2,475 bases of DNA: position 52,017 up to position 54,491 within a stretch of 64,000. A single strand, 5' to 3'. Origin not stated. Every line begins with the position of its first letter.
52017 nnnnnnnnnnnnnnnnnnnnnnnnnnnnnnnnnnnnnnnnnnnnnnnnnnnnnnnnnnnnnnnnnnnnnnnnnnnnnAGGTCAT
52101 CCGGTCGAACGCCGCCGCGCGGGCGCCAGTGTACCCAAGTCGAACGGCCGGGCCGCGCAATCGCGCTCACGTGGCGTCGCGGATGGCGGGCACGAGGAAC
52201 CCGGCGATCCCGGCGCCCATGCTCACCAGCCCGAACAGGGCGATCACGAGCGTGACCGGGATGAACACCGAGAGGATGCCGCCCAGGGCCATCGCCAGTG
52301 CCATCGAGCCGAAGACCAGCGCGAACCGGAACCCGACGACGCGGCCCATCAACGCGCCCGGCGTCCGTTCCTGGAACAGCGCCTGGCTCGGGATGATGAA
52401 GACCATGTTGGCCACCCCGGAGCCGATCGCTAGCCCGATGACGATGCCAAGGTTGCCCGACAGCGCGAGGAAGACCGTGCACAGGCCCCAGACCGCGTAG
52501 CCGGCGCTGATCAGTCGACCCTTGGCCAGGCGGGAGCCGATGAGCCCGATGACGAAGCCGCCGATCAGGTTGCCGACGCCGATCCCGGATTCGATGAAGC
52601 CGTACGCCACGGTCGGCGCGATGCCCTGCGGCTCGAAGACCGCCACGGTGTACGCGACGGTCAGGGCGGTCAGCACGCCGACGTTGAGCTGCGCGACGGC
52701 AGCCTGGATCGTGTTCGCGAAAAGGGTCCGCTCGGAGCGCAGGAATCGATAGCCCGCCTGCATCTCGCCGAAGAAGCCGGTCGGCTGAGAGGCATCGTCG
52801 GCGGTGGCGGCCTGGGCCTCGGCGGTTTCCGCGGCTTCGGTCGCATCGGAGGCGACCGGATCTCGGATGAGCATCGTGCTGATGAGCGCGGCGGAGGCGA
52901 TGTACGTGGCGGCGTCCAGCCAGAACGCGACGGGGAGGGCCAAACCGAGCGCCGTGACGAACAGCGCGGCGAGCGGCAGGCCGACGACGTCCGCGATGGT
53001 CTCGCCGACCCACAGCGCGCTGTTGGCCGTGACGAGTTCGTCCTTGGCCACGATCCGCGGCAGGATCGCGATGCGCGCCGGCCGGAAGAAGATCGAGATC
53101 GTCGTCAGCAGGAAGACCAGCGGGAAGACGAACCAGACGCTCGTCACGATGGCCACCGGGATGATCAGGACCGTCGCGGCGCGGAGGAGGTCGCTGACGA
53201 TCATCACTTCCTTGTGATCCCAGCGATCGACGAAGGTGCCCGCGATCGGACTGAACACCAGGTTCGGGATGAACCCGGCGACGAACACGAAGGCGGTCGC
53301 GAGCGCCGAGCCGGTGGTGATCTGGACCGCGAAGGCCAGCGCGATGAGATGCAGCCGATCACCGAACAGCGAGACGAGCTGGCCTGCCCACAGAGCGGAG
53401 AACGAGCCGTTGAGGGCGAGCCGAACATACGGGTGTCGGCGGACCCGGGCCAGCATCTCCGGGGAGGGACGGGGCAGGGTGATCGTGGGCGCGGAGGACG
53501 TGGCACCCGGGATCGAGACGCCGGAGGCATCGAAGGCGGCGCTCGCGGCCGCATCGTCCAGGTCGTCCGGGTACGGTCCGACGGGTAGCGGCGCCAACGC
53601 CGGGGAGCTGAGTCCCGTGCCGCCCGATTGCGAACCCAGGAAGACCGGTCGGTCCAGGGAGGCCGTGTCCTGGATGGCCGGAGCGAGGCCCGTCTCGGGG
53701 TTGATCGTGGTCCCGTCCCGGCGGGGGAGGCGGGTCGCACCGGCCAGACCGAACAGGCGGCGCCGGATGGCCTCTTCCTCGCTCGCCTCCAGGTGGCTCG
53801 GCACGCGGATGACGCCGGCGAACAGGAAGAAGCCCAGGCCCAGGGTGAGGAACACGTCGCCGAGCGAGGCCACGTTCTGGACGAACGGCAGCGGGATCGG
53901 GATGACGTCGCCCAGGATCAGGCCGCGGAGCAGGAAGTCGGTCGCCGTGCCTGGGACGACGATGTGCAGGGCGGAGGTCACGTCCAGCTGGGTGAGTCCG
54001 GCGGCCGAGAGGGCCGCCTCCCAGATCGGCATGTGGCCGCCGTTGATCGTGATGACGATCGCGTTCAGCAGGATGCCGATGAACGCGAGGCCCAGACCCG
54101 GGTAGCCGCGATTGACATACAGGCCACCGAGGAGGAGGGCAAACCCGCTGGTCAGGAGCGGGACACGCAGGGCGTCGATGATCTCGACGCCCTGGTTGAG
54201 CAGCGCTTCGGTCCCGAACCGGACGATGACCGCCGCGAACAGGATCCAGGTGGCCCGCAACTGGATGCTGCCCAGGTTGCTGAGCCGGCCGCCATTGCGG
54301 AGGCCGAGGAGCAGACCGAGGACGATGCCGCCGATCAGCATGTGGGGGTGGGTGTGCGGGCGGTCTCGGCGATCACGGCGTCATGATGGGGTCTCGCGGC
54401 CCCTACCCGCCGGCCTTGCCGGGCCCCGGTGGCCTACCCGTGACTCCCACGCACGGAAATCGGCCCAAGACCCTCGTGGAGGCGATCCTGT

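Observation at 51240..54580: Inverted triplet arrays of a 19-bp motif at 61-62 bp phasing bracket a 3.3-kb two-gene cassette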

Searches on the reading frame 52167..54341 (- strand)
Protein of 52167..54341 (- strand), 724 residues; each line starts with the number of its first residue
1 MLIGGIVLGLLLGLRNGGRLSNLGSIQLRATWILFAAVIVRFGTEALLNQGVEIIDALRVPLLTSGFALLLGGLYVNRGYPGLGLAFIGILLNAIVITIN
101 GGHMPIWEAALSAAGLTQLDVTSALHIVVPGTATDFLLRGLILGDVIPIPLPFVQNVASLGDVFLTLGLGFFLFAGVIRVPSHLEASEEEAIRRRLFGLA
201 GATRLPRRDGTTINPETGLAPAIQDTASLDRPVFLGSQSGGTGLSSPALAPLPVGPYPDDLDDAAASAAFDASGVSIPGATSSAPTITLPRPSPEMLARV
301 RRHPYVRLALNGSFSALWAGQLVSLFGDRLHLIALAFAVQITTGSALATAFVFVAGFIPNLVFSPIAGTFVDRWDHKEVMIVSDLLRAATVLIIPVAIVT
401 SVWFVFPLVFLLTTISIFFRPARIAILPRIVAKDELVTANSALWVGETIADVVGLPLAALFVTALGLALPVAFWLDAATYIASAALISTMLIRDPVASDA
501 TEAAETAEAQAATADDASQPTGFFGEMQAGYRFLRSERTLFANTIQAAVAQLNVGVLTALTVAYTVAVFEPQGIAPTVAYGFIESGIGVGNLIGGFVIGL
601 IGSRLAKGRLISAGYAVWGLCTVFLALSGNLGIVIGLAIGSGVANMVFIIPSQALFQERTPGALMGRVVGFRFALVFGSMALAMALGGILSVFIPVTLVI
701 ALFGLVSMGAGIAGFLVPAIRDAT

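Call 7: search_protein_families(library=pfam, proteins=[window:52167-54341:-])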
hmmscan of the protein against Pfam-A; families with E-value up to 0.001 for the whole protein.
window:52167-54341:- (724 aa): 3 families
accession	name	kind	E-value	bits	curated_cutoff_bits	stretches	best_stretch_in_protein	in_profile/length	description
PF17248.7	DUF5317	-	1.4e-25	90.5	25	1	26-173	2-150/151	Family of unknown function (DUF5317)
PF07690.21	MFS_1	-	9e-17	61.4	33.4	2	317-559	1-223/347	Major Facilitator Superfamily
PF05977.19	MFS_3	-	3e-16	59.4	27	1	312-713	10-391/524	Transmembrane secretion effector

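Call 11: find_encoding_contigs(protein=window:52167-54341:-, flank=10000, max_places=10)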
Protein window:52167-54341:- (724 aa): no gene with exactly this product is on record in the collection.

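Call 12: find_homologous_proteins(query=window:52167-54341:-, max_evalue=1e-20)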
Query window:52167-54341:- (724 aa): 2077 proteins with E <= 1e-20 among 8000 candidates; the best 120 are listed.
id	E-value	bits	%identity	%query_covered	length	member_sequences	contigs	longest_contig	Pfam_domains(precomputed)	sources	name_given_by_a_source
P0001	0.0e+0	1518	100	100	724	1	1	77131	PF05977.20,PF17248.8,PF07690.22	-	-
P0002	0.0e+0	1413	92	97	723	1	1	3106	PF05977.20,PF17248.8,PF07690.22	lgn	-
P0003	0.0e+0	1395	91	97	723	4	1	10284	PF05977.20,PF17248.8,PF07690.22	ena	-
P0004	0.0e+0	1358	88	97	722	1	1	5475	PF05977.20,PF17248.8,PF07690.22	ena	-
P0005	0.0e+0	1088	72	97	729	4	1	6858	PF05977.20,PF17248.8,PF07690.22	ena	-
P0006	0.0e+0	1068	73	97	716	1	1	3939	PF05977.20,PF17248.8,PF07690.22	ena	-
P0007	0.0e+0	1066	71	97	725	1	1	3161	PF05977.20,PF17248.8,PF07690.22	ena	-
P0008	0.0e+0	1062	73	97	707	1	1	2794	PF05977.20,PF17248.8,PF07690.22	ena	-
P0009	0.0e+0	1023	68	97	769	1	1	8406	PF05977.20,PF17248.8,PF07690.22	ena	-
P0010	5.6e-298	1009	68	97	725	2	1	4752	PF05977.20,PF17248.8,PF07690.22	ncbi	-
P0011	1.6e-295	1001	67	97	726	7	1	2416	PF05977.20,PF17248.8,PF07690.22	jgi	jgi:DHA3 family macrolide efflux protein-like MFS transporter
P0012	3.9e-294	996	68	97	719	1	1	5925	PF05977.20,PF17248.8,PF07690.22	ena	-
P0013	1.1e-293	995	68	97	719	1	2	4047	PF05977.20,PF17248.8,PF07690.22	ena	-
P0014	1.1e-293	995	68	97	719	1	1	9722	PF05977.20,PF17248.8,PF07690.22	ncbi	-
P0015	2.4e-293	993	68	97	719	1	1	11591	PF05977.20,PF17248.8,PF07690.22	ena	-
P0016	2.9e-293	993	68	97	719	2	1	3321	PF05977.20,PF17248.8,PF07690.22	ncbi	-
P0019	7.2e-293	992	67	97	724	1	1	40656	PF05977.20,PF17248.8,PF07690.22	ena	-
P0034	1.7e-275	935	62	97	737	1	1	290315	PF05977.20,PF17248.8,PF07690.22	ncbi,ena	-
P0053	3.1e-267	907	62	100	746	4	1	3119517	PF05977.20,PF17248.8,PF07690.22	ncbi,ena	-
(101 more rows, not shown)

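Call 13: find_encoding_contigs(protein=P0003, flank=10000, max_places=4)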
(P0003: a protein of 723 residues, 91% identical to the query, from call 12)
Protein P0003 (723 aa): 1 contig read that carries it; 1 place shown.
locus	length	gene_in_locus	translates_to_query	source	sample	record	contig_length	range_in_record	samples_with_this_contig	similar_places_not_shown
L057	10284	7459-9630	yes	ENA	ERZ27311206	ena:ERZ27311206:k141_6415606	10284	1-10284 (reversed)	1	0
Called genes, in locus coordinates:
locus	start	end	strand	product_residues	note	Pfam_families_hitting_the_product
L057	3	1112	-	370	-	?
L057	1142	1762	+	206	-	-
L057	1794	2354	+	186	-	PF04542:Sigma70_r2 (weak), PF08281:Sigma70_r4_2, PF04545:Sigma70_r4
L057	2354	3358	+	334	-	-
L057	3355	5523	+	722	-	PF01011:PQQ (faint), PF08450:SGL (faint), PF13360:PQQ_2, PF13570:Beta-prop_ACSF4, PF13360:PQQ_2, PF01436:NHL (faint), PF17170:DUF5128 (weak)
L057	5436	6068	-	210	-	PF10604:Polyketide_cyc2, PF03364:Polyketide_cyc (weak)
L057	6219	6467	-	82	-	-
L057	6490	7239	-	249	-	-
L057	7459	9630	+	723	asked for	PF17248:DUF5317, PF05977:MFS_3, PF07690:MFS_1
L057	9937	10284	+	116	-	?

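Call 14: find_encoding_contigs(protein=P0004, flank=10000, max_places=4)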
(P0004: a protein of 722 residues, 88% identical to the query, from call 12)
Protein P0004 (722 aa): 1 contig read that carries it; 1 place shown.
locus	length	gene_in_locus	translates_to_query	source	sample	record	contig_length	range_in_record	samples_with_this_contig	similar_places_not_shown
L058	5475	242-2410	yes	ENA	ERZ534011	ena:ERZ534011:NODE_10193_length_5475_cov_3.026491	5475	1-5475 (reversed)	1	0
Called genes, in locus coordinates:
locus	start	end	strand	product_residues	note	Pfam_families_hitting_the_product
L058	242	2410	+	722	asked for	PF17248:DUF5317, PF05977:MFS_3, PF07690:MFS_1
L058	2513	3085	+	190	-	-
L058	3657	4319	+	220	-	PF01135:PCMT, PF02353:CMAS (faint), PF00398:RrnaAD (weak), PF13649:Methyltransf_25 (weak)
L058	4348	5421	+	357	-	PF02585:PIG-L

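Call 15: find_encoding_contigs(protein=P0002, flank=10000, max_places=4)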
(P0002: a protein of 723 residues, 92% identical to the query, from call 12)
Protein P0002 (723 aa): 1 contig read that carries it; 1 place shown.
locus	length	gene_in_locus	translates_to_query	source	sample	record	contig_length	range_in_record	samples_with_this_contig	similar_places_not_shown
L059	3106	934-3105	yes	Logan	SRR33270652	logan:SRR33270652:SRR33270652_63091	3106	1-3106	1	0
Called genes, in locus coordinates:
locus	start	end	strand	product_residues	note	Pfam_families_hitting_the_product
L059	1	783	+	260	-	?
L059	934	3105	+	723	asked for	PF17248:DUF5317, PF05977:MFS_3, PF07690:MFS_1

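Call 26: find_encoding_contigs(protein=P0005, flank=10000, max_places=3)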
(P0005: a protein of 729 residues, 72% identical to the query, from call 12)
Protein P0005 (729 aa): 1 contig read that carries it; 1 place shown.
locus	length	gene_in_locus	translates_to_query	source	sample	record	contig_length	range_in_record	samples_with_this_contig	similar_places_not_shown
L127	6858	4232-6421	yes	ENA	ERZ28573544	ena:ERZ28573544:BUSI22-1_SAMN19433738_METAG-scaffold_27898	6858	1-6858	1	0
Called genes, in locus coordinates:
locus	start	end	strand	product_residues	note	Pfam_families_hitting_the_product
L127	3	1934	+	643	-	?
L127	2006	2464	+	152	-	PF00582:Usp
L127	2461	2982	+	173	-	PF02254:TrkA_N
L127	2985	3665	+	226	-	PF02254:TrkA_N, PF13241:NAD_binding_7 (weak), PF02080:TrkA_C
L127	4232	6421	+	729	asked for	PF17248:DUF5317, PF05977:MFS_3, PF07690:MFS_1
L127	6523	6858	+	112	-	?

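Call 27: find_encoding_contigs(protein=P0019, flank=10000, max_places=3)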
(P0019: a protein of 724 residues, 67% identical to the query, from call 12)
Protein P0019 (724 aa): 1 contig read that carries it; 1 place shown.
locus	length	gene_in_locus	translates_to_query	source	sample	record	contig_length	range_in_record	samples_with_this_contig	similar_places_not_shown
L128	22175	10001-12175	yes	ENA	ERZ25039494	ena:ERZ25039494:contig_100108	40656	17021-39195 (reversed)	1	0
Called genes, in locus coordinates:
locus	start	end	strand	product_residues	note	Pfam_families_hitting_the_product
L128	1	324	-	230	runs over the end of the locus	-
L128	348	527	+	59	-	PF07311:Dodecin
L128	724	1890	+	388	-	PF13191:AAA_16, PF25873:WHD_MalT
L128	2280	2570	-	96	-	-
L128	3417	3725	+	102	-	PF13451:zf_Tbcl, PF23477:zf_Tbcl_2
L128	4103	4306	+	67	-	PF07311:Dodecin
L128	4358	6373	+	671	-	PF13191:AAA_16 (weak), PF25873:WHD_MalT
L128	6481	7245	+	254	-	-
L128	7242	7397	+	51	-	-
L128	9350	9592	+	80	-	-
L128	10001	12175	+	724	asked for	PF17248:DUF5317, PF05977:MFS_3, PF07690:MFS_1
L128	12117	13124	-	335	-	-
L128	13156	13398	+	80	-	PF21531:Rv2175c_wHTH (weak), PF12728:HTH_17 (weak)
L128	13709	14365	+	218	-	PF01135:PCMT, PF00398:RrnaAD (weak), PF13649:Methyltransf_25 (weak)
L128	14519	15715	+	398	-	PF02585:PIG-L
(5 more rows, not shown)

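Call 38: find_encoding_contigs(protein=P0015, flank=6000, max_places=2)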
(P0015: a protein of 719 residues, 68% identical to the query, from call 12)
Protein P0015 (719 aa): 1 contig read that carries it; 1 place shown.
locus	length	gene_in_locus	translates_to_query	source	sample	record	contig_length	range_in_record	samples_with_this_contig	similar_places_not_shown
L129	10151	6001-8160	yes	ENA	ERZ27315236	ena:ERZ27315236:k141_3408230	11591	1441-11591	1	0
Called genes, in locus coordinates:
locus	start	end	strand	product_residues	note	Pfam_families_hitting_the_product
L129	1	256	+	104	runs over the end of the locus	PF13451:zf_Tbcl, PF23477:zf_Tbcl_2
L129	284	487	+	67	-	PF07311:Dodecin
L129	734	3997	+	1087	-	PF13191:AAA_16 (weak), PF25873:WHD_MalT, PF03704:BTAD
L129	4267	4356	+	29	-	-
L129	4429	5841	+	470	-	PF13487:HD_5, PF01966:HD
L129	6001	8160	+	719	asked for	PF17248:DUF5317, PF05977:MFS_3, PF07690:MFS_1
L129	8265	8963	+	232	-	-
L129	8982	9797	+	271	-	PF09594:GT87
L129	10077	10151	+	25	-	?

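Call 39: find_encoding_contigs(protein=P0034, flank=8000, max_places=2)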
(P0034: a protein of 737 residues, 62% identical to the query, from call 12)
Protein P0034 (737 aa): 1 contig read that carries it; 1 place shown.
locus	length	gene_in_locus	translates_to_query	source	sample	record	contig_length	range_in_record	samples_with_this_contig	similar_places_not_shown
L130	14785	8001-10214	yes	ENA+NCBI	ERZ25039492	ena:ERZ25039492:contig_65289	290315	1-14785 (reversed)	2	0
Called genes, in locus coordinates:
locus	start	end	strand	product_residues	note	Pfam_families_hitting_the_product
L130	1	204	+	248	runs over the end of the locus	PF03796:DnaB_C, PF13481:AAA_25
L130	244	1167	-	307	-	-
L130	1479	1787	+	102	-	PF13451:zf_Tbcl, PF23477:zf_Tbcl_2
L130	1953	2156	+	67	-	PF07311:Dodecin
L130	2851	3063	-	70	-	-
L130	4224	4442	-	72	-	-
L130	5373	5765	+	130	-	PF03704:BTAD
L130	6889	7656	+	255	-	PF13487:HD_5, PF01966:HD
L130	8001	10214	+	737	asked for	PF17248:DUF5317, PF05977:MFS_3, PF07690:MFS_1, PF05977:MFS_3 (weak), PF07690:MFS_1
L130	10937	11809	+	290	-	-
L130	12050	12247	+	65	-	PF01135:PCMT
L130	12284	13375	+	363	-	PF02585:PIG-L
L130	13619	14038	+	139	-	-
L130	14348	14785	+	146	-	?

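Call 40: find_encoding_contigs(protein=P0053, flank=8000, max_places=2)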
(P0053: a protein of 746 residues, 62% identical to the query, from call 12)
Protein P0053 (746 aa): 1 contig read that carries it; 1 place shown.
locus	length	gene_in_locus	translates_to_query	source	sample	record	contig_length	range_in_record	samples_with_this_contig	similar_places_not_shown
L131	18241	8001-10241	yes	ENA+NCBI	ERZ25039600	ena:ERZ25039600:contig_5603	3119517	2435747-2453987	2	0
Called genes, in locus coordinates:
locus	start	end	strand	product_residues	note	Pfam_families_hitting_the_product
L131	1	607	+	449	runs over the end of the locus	PF00772:DnaB, PF03796:DnaB_C, PF13481:AAA_25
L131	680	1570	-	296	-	-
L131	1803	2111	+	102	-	PF13451:zf_Tbcl, PF23477:zf_Tbcl_2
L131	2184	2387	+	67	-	PF07311:Dodecin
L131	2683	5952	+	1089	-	PF13191:AAA_16, PF13401:AAA_22 (weak), PF25873:WHD_MalT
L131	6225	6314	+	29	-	-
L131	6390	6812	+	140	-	-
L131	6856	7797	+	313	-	PF13487:HD_5, PF01966:HD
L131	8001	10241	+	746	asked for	PF17248:DUF5317, PF05977:MFS_3, PF07690:MFS_1, PF05977:MFS_3, PF07690:MFS_1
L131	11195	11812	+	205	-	PF01135:PCMT, PF00398:RrnaAD (weak), PF13649:Methyltransf_25 (weak)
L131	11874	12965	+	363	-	PF02585:PIG-L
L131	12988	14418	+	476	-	PF03155:Alg6_Alg8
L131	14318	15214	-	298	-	-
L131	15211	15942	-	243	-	PF00535:Glycos_transf_2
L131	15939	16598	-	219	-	PF13489:Methyltransf_23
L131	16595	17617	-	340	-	PF01370:Epimerase, PF07993:NAD_binding_4 (faint), PF13460:NAD_binding_10, PF16363:GDP_Man_Dehyd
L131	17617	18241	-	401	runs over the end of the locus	PF03721:UDPG_MGDP_dh_N, PF00984:UDPG_MGDP_dh, PF03720:UDPG_MGDP_dh_C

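Call 43: list_cluster_members(proteins=[P0053, P0034, P0010, P0014, P0016])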
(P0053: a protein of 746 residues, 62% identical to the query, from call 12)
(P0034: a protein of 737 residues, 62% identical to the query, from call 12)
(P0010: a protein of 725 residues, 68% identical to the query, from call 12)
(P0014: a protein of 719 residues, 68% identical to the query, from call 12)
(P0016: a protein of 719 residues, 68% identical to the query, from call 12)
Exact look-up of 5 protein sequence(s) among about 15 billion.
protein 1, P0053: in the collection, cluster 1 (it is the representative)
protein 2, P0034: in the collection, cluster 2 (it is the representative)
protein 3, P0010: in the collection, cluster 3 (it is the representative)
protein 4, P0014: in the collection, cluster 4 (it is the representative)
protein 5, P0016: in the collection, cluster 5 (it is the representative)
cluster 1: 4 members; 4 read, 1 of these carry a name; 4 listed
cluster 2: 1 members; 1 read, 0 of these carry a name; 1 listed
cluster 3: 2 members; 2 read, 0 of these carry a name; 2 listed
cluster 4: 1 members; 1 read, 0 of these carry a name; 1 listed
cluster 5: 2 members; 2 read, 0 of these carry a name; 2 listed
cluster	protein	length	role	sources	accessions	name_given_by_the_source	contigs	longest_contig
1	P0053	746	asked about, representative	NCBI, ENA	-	-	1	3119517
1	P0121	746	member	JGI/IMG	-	DHA3 family macrolide efflux protein-like MFS transporter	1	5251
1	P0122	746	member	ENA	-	-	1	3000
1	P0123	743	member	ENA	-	-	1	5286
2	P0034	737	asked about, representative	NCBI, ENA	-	-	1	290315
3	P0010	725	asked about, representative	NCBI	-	-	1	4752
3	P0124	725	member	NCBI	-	-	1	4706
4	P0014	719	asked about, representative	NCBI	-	-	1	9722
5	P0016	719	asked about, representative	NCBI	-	-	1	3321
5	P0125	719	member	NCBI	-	-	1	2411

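Call 73: list_cluster_members(proteins=[P0003, P0002, P0004, P0127])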
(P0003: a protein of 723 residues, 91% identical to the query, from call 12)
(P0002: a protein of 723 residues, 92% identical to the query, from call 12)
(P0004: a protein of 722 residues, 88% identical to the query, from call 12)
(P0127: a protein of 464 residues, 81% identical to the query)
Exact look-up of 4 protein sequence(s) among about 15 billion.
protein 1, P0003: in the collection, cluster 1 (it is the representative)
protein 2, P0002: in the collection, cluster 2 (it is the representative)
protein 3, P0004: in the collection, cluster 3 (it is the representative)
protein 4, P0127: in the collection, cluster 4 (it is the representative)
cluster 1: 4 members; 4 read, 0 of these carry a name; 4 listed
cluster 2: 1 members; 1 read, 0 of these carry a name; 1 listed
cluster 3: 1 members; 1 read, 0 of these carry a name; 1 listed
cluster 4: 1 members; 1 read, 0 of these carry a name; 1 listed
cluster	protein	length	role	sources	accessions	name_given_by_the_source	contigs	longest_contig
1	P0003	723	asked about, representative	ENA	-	-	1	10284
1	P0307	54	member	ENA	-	-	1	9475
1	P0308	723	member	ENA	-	-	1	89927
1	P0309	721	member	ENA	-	-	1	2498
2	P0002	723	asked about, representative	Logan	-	-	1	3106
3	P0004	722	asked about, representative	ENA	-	-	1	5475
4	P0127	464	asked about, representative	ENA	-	-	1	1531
